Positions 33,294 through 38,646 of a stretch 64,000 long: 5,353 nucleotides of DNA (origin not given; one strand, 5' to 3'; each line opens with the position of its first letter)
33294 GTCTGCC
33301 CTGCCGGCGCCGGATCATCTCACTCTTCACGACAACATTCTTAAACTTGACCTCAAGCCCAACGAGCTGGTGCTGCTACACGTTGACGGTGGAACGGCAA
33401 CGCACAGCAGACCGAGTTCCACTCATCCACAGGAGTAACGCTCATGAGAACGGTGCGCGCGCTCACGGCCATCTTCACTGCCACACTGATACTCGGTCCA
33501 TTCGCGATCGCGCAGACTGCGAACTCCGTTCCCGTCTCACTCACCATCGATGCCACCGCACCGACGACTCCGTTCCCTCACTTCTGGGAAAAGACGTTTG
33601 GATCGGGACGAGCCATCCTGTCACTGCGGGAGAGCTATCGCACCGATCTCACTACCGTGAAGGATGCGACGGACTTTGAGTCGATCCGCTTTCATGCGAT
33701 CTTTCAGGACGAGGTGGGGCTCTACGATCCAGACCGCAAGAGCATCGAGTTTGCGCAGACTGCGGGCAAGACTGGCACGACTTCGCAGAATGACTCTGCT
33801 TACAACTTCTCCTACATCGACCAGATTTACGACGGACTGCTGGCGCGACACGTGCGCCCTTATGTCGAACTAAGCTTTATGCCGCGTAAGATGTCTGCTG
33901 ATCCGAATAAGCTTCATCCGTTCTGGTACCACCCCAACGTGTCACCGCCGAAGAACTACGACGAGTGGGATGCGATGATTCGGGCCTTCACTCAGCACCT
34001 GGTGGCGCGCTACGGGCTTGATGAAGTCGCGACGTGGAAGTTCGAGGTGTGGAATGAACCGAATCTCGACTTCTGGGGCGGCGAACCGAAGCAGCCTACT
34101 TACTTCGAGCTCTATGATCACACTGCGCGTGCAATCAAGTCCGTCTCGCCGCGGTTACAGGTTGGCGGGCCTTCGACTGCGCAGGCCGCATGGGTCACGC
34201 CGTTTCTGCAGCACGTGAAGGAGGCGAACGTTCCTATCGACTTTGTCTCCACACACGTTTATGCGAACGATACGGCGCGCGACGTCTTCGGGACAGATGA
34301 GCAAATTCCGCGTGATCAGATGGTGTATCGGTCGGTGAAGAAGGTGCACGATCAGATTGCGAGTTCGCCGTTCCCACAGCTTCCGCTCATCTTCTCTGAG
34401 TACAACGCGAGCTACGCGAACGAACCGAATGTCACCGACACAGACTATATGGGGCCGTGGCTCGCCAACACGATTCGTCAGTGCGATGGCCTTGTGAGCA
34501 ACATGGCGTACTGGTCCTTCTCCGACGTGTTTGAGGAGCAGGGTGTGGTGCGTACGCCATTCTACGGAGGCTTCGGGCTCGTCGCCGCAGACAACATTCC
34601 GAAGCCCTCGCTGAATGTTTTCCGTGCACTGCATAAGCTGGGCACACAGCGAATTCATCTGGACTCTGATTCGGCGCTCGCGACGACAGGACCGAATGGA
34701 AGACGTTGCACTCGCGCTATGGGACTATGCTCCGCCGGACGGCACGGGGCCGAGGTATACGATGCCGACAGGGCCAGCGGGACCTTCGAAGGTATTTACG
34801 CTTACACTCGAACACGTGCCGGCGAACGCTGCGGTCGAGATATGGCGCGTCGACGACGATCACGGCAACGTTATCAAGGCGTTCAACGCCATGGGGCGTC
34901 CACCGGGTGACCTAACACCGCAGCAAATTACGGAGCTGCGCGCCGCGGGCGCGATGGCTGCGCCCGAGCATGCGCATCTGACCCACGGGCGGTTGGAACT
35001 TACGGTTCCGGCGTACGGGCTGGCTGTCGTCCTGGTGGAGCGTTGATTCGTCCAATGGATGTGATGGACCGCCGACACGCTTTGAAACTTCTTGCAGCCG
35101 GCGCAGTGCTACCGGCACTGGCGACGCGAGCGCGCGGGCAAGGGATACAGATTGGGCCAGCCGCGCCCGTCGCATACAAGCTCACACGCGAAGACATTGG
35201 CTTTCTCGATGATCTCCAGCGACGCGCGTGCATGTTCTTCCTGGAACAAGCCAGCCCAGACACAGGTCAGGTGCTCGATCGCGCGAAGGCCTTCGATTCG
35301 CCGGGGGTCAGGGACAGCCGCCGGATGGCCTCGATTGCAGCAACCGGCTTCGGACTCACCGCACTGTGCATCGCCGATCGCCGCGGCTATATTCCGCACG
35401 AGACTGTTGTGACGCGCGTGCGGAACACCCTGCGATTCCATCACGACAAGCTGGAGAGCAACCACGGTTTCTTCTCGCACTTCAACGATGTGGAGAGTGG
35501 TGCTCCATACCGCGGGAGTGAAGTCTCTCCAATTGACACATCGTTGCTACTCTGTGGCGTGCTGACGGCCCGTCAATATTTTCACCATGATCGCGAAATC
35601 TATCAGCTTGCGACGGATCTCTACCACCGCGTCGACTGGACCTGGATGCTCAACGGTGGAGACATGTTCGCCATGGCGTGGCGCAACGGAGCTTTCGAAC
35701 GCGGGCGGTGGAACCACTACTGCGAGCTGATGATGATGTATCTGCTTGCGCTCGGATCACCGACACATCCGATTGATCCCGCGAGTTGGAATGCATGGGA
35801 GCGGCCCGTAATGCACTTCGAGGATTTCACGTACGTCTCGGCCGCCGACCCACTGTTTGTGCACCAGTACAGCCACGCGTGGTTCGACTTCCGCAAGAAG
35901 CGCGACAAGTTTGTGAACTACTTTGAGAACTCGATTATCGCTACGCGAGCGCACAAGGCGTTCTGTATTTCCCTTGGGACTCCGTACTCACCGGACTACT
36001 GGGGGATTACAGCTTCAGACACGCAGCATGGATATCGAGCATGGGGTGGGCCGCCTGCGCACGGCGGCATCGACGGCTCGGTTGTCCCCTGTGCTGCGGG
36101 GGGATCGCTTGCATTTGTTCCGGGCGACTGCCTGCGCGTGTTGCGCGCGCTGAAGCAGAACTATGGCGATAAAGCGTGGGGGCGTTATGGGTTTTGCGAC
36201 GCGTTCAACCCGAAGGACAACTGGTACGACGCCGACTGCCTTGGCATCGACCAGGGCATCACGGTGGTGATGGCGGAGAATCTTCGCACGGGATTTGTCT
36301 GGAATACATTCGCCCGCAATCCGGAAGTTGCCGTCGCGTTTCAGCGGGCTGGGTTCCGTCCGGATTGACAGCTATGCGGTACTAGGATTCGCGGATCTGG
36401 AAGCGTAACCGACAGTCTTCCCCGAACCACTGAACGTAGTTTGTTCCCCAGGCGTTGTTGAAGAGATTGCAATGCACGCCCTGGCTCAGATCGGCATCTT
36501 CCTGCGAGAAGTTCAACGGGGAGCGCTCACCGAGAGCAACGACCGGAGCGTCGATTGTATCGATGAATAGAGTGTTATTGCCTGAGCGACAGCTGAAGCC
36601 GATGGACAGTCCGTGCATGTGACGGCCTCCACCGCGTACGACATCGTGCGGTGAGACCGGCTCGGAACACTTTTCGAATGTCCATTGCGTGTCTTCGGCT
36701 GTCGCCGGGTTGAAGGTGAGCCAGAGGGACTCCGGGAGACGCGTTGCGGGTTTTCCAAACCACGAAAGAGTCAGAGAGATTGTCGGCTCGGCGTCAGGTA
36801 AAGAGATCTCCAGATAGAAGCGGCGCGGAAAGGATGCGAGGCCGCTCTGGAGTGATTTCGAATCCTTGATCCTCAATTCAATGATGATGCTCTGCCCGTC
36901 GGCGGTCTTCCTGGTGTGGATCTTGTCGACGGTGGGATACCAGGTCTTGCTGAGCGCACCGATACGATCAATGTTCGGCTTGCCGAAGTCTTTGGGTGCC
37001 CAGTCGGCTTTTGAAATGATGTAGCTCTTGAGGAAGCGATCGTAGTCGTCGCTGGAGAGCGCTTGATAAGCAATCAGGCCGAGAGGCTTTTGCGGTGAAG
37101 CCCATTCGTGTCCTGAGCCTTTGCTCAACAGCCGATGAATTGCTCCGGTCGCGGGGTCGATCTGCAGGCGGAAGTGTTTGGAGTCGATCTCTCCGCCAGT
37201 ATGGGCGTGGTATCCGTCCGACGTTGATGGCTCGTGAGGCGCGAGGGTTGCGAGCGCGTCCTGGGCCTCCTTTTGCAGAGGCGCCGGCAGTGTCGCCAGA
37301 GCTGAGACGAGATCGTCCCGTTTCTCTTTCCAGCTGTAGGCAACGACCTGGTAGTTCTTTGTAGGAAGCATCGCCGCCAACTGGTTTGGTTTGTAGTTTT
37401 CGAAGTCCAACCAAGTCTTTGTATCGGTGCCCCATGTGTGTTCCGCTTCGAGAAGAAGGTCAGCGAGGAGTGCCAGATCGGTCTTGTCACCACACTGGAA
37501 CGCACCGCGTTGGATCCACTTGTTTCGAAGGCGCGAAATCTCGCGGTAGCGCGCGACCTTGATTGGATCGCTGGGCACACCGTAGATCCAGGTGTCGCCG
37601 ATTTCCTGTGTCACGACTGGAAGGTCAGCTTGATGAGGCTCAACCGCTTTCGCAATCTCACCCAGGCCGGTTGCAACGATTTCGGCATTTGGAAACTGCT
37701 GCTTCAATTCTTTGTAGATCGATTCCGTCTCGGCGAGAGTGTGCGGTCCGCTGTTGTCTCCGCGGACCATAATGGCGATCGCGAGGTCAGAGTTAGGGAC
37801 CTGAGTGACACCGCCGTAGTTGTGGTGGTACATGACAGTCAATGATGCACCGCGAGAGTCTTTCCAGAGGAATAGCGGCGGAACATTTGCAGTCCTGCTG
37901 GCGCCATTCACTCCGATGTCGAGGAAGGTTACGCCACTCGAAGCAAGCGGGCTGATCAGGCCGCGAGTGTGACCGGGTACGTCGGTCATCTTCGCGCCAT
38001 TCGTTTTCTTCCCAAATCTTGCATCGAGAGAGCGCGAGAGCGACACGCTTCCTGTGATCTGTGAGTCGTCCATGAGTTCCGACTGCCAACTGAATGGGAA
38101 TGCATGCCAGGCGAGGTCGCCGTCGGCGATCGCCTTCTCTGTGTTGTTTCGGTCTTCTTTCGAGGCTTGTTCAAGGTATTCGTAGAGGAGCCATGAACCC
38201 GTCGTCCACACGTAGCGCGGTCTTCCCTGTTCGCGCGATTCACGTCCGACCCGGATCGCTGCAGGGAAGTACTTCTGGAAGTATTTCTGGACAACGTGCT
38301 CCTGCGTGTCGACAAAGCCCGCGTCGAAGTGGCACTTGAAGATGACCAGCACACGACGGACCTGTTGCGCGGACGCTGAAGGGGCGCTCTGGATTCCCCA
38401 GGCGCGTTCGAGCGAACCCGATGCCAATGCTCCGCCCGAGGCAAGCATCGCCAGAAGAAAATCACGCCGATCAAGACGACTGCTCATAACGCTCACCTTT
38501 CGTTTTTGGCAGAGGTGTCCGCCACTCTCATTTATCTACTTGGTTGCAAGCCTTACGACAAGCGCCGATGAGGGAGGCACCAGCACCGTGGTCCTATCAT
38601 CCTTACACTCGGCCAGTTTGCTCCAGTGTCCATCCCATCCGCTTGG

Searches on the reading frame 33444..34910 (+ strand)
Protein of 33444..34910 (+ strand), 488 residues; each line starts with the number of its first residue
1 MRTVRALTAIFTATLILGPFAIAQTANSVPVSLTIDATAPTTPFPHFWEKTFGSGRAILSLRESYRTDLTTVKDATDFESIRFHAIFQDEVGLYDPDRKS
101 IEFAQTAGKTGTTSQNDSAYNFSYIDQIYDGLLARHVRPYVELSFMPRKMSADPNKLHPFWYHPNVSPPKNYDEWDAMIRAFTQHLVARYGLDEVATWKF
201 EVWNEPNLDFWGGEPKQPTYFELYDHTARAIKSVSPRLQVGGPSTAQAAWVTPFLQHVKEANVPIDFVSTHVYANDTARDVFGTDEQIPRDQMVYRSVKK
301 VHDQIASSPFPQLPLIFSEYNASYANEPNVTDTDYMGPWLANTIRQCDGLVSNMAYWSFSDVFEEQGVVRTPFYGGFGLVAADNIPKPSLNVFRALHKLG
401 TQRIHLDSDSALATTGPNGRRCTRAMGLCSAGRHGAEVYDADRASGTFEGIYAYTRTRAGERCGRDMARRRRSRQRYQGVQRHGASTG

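Call 16: search_protein_families(library=pfam, proteins=[window:33444-34910:+], max_evalue=0.00001)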
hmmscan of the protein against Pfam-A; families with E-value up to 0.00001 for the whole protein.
window:33444-34910:+ (488 aa): 1 family
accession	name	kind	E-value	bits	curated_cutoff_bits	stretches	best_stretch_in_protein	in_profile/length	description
PF01229.23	Glyco_hydro_39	-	1.3e-89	301.7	26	1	33-410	3-362/472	Glycosyl hydrolases family 39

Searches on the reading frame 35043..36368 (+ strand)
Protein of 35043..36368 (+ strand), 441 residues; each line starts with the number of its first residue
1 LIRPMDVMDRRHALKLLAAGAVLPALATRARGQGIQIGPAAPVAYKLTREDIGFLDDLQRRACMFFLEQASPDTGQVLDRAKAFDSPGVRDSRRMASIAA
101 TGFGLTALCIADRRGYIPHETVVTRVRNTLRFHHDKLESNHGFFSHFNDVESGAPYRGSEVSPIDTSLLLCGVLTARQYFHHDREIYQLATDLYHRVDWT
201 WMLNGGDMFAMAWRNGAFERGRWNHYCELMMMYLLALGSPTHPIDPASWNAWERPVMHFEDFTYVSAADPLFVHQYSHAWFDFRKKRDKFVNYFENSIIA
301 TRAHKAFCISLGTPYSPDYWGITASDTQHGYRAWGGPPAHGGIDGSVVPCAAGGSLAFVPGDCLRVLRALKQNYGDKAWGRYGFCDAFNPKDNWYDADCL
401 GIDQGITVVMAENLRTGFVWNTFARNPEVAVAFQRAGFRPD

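Call 8: search_protein_families(library=pfam, proteins=[window:35043-36368:+])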
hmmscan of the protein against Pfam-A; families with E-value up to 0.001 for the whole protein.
window:35043-36368:+ (441 aa): 1 family
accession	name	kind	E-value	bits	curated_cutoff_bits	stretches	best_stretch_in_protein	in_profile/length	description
PF10091.15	Glycoamylase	-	2.4e-67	227.1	27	1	222-427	3-221/221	Putative glucoamylase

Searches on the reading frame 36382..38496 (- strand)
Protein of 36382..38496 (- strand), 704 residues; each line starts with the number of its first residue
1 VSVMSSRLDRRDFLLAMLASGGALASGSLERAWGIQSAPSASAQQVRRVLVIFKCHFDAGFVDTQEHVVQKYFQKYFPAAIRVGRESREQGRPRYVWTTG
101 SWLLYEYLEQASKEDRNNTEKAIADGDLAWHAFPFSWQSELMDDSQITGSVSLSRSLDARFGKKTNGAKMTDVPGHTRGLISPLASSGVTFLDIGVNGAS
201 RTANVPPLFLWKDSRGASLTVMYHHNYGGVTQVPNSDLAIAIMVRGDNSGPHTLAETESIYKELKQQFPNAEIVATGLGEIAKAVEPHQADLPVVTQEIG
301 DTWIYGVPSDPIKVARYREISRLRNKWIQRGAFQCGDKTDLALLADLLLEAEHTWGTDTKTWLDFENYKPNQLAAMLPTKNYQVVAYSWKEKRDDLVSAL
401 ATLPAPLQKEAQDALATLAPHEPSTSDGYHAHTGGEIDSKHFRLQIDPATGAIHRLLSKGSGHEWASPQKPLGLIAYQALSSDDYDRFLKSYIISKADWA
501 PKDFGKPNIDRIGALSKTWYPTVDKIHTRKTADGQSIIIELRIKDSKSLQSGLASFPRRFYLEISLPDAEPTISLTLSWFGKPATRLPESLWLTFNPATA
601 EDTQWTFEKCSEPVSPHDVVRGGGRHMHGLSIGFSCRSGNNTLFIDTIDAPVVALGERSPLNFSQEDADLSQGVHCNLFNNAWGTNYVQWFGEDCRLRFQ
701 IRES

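Call 8: search_protein_families(library=pfam, proteins=[window:36382-38496:-])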
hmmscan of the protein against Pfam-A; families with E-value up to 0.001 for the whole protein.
window:36382-38496:- (704 aa): 1 family
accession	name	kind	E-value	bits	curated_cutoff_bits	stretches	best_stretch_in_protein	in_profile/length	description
PF16477.11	DUF5054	-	1.3e-65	222.7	37.6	1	308-573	2-290/291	Domain of unknown function (DUF5054)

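Call 21: search_solved_structures(query=window:36382-38496:-, max_evalue=0.01)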
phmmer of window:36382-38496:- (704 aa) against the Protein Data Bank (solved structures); distinct sequences matched with E-value up to 0.01: 0.

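Call 43: search_protein_families(library=ncbifam, proteins=[window:36382-38496:-], max_evalue=1e-8)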
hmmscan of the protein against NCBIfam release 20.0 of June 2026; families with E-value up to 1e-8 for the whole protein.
window:36382-38496:- (704 aa): 0 families
